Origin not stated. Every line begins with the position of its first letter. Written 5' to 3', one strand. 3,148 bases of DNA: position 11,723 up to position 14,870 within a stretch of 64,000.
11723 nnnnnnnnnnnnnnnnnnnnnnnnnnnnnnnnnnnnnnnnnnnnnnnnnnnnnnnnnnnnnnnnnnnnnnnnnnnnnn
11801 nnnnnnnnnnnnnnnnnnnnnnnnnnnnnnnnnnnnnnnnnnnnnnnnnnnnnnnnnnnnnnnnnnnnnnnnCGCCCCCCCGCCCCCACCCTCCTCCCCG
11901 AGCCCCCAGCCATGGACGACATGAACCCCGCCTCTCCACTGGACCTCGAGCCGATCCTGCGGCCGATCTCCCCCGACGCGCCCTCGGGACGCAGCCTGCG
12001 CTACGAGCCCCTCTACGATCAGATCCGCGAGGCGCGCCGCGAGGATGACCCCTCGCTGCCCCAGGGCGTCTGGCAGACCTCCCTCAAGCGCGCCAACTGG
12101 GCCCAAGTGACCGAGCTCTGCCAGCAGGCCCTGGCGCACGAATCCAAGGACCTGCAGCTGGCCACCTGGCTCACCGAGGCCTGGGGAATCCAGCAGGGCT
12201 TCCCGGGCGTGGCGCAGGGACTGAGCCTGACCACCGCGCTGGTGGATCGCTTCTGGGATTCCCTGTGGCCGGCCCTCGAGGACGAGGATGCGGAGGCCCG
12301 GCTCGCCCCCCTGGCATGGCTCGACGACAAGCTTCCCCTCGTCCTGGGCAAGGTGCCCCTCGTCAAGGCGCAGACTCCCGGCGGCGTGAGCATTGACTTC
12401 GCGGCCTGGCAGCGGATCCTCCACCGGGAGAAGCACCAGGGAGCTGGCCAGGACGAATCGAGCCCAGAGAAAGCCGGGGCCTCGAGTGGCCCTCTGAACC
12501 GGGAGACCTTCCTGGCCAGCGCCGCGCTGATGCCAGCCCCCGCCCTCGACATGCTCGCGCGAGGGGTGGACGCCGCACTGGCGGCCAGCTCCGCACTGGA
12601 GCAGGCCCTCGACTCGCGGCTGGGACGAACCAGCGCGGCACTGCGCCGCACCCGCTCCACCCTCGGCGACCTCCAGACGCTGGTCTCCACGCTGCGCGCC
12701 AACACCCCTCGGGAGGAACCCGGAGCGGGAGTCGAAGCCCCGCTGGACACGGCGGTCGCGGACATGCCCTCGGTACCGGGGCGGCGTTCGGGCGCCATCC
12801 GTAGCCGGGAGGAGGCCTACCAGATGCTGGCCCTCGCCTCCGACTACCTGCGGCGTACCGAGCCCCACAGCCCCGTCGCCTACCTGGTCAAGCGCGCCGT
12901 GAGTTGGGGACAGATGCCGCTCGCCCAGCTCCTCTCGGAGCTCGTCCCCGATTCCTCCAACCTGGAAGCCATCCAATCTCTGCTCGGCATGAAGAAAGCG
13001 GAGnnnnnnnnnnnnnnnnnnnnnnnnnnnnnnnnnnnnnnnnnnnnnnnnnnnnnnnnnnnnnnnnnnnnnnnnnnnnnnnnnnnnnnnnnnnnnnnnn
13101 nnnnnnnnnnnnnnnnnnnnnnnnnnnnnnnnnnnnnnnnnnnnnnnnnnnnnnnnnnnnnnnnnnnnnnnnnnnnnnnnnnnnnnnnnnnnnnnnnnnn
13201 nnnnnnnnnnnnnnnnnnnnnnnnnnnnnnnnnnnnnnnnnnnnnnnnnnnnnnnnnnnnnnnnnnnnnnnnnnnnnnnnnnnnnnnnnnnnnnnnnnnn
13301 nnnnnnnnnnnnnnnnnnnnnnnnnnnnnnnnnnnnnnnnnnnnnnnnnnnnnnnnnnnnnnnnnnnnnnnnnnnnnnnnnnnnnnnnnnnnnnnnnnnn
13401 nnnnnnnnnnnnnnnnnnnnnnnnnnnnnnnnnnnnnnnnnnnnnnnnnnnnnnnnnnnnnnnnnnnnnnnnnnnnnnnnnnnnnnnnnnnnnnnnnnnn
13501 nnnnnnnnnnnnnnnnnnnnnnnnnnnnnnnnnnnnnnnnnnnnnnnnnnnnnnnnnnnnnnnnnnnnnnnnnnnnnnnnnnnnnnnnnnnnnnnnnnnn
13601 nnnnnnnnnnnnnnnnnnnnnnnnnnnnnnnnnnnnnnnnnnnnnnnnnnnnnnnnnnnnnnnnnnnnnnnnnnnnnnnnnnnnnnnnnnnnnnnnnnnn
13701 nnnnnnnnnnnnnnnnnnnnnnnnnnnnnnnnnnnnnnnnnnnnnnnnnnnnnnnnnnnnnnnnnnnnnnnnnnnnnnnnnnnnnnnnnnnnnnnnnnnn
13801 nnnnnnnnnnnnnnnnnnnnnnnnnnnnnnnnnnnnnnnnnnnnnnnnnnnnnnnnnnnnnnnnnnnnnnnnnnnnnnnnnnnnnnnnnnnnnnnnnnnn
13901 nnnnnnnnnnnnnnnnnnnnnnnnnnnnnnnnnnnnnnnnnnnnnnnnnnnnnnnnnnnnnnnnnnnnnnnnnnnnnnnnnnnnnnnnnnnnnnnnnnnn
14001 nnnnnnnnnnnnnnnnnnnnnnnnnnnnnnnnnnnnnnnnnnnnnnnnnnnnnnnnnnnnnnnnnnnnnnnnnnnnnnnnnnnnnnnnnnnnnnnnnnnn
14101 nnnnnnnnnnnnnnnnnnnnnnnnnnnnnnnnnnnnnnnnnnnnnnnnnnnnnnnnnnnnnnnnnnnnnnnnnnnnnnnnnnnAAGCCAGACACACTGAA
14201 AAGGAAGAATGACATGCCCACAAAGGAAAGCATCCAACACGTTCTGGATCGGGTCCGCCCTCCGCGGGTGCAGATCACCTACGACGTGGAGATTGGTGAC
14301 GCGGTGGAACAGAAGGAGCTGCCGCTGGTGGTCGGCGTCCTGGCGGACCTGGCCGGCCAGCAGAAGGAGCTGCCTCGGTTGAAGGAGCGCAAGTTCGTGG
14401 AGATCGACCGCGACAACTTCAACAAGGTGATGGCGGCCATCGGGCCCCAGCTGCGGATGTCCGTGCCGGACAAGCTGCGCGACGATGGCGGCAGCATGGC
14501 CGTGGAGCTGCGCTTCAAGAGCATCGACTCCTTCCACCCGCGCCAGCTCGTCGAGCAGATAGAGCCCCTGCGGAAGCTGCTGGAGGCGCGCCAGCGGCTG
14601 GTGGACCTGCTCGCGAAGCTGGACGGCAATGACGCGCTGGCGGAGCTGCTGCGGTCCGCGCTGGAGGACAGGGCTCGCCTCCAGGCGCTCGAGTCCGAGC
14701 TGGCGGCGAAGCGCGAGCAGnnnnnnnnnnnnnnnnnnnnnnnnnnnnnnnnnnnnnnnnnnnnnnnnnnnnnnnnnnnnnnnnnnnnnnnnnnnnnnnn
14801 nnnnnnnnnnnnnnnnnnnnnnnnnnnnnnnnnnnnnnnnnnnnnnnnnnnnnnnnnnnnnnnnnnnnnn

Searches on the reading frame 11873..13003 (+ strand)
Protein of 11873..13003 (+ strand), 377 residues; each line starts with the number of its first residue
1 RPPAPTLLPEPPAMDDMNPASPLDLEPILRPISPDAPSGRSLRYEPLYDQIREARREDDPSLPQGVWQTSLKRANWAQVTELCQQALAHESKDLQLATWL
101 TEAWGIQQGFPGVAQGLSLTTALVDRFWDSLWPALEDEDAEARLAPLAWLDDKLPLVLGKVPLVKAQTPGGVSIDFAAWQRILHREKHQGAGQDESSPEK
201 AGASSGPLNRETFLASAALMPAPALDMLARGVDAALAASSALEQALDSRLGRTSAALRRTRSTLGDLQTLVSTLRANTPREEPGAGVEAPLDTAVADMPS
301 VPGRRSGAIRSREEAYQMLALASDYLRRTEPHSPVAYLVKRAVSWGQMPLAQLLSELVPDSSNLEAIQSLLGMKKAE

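Call 6: search_protein_families(library=pfam, proteins=[window:11873-13003:+], max_evalue=0.01)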
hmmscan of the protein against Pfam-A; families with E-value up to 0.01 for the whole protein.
window:11873-13003:+ (377 aa): 1 family
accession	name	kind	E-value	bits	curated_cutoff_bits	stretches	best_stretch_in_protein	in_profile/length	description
PF06812.17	ImpA_N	-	5.2e-39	133.5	26.9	1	29-151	1-118/119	ImpA, N-terminal, type VI secretion system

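Call 9: search_protein_families(library=ncbifam, proteins=[window:11873-13003:+], max_evalue=0.01)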
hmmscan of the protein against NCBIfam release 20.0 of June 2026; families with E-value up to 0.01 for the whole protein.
window:11873-13003:+ (377 aa): 2 families
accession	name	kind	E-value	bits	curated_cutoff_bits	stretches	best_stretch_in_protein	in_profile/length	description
TIGR03363.1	VI_chp_8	equivalog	8.8e-94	315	160.85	1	24-372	2-353/353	type VI secretion system protein TssA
TIGR03362.1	VI_chp_7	equivalog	2.5e-21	76.3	230.1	2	26-153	3-118/476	type VI secretion system protein TssA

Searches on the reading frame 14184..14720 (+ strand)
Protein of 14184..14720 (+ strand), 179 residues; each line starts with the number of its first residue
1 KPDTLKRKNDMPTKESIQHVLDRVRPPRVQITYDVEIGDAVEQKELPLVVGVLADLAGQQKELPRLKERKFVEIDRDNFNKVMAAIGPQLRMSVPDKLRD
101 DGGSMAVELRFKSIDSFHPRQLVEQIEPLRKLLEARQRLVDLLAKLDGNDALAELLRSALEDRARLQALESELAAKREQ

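Call 6: search_protein_families(library=pfam, proteins=[window:14184-14720:+], max_evalue=0.01)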
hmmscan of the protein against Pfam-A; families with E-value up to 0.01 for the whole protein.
window:14184-14720:+ (179 aa): 1 family
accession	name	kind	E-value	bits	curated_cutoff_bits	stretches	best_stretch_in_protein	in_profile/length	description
PF05591.17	T6SS_VipA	-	4.3e-56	189.5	24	1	22-173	2-154/155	Type VI secretion system, VipA, VC_A0107 or Hcp2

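Call 37: search_protein_families(library=ncbifam, proteins=[window:14184-14720:+], max_evalue=0.01)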
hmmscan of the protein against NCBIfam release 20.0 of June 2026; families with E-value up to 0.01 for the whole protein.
window:14184-14720:+ (179 aa): 1 family
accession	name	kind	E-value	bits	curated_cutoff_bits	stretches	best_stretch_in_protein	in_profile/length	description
TIGR03358.1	VI_chp_5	equivalog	1.6e-56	190.5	97.25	1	18-175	1-159/160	type VI secretion system contractile sheath small subunit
